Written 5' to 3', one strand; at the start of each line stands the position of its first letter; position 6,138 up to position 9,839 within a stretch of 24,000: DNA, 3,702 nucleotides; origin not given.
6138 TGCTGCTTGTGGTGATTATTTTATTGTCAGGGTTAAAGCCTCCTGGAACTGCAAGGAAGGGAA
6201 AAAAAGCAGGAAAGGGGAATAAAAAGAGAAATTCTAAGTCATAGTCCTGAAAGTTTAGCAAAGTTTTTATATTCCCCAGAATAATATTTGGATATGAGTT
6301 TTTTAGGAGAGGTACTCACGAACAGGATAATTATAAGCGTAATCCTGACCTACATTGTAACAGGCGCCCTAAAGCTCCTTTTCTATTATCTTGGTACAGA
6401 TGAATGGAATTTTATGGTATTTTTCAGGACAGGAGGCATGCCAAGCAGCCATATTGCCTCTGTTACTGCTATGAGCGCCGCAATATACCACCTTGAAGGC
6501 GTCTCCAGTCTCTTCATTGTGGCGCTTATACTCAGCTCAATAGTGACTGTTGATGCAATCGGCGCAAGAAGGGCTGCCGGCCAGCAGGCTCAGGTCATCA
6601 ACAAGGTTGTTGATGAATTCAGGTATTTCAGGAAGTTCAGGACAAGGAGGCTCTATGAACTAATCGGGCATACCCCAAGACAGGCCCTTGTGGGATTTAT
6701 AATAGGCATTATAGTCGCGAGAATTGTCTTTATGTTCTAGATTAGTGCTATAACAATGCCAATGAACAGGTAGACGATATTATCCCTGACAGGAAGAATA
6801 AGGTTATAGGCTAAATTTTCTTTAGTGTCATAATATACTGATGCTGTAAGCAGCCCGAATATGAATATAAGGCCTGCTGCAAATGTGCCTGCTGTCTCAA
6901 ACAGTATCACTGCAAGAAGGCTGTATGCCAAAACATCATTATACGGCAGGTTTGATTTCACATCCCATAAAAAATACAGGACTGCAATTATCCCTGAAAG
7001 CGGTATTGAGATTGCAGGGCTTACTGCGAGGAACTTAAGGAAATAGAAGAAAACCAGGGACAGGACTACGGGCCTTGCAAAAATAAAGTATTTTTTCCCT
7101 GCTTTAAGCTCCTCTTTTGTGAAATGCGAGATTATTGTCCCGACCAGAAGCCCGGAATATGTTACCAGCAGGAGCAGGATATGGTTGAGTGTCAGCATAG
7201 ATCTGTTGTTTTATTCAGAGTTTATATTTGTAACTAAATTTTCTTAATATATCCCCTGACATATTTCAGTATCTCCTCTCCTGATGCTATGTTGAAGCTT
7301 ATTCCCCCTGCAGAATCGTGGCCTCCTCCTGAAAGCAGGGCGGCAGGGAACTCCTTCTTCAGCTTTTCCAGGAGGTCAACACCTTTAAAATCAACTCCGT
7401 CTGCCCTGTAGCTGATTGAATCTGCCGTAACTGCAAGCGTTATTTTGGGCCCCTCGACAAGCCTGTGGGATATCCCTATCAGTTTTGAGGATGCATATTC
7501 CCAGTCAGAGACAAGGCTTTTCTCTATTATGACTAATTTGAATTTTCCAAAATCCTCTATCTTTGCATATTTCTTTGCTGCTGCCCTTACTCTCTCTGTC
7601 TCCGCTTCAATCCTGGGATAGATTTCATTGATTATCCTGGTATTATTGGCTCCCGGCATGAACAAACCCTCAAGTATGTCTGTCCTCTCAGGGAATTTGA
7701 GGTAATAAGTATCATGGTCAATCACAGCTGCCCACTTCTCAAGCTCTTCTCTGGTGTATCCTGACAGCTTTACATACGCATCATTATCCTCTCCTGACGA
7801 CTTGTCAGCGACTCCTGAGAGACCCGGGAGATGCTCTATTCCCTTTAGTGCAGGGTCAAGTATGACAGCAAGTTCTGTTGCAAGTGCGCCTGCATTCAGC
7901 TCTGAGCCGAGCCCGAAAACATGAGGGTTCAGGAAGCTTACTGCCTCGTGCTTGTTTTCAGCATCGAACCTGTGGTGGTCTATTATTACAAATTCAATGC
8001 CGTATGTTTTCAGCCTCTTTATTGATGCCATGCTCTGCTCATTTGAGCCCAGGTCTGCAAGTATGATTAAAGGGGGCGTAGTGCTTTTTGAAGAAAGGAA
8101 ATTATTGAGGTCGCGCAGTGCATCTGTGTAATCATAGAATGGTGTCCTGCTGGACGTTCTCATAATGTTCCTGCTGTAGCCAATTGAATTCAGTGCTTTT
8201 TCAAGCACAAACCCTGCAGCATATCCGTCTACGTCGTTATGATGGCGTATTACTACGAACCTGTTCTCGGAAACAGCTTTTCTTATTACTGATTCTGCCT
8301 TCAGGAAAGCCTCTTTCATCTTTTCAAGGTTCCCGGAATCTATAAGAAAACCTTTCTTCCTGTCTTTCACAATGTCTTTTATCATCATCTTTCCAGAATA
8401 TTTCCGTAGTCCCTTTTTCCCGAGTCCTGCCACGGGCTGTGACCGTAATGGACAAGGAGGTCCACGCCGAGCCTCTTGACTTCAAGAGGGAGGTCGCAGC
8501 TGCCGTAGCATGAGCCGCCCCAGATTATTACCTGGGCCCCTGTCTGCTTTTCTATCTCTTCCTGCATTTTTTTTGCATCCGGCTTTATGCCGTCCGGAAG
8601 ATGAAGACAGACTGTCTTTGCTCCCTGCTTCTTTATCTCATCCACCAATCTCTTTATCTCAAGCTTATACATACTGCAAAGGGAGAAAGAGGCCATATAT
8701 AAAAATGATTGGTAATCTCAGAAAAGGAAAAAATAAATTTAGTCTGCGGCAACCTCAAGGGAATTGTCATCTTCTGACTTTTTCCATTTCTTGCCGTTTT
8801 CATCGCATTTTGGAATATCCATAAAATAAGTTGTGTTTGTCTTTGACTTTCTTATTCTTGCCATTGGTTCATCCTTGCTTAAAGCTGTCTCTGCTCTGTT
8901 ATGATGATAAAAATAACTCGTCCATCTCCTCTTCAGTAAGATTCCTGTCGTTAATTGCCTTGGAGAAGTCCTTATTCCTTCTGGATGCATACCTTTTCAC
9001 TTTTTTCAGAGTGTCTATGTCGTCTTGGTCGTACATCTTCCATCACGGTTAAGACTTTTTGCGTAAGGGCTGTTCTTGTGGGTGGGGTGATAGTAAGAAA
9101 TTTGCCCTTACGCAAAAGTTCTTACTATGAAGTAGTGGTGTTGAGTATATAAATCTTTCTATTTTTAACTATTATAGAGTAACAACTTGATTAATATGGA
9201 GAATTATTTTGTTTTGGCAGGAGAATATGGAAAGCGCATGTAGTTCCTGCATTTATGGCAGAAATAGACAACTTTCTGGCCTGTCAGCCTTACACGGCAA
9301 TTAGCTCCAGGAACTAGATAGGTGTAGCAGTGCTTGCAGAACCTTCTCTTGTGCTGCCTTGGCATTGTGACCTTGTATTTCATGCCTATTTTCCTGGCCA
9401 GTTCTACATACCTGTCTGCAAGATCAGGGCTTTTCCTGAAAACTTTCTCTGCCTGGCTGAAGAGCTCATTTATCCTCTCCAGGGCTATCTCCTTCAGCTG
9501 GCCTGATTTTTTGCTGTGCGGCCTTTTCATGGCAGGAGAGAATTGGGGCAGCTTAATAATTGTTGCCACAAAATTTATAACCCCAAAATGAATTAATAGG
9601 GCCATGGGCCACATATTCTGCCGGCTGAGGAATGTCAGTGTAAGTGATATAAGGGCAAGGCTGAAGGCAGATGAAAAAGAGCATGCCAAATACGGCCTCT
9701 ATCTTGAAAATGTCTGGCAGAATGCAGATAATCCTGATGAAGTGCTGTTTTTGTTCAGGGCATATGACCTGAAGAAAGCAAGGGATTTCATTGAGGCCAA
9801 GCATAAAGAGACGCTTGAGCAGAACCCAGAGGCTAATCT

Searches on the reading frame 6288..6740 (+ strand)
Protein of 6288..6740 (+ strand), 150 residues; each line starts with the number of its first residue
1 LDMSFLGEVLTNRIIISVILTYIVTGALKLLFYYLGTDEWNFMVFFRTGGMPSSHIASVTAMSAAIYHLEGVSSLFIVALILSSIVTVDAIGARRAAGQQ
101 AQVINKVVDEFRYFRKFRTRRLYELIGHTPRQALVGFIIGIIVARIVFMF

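Call 6: search_protein_families(library=pfam, proteins=[window:6288-6740:+], max_evalue=0.01)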
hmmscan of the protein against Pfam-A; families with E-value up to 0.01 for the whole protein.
window:6288-6740:+ (150 aa): 1 family
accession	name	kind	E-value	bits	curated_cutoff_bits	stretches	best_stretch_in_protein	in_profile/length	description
PF02681.20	DUF212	-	1.1e-34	119.7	26.5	1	11-143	2-126/126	Divergent PAP2 family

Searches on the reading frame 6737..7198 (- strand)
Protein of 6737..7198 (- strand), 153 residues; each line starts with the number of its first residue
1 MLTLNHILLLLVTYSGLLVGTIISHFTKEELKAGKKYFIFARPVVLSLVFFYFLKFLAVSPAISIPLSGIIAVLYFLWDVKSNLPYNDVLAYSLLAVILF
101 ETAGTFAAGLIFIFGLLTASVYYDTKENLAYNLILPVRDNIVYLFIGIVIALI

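Call 6: search_protein_families(library=pfam, proteins=[window:6737-7198:-], max_evalue=0.01)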
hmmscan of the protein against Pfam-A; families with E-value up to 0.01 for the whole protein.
window:6737-7198:- (153 aa): 0 families

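Call 67: search_protein_families(library=pfam, proteins=[window:6737-7198:-], max_evalue=1)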
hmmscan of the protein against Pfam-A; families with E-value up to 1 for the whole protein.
window:6737-7198:- (153 aa): 1 family
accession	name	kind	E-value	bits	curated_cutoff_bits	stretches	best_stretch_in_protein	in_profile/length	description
PF18949.5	DUF5693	-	0.66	8.8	29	1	6-122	314-432/609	Family of unknown function (DUF5693)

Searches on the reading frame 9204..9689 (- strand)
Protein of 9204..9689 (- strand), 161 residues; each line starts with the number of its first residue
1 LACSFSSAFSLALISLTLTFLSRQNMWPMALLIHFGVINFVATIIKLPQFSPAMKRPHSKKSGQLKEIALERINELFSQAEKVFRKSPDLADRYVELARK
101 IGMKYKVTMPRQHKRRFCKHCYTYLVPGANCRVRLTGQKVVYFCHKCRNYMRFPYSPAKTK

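Call 38: search_protein_families(library=pfam, proteins=[window:9204-9689:-], max_evalue=0.01)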
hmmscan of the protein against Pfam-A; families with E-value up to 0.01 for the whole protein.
window:9204-9689:- (161 aa): 1 family
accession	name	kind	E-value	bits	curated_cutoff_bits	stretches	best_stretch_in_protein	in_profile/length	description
PF04032.22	Rpr2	-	7.6e-19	68.2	29.3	1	72-148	1-90/90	RNAse P Rpr2/Rpp21/SNM1 subunit domain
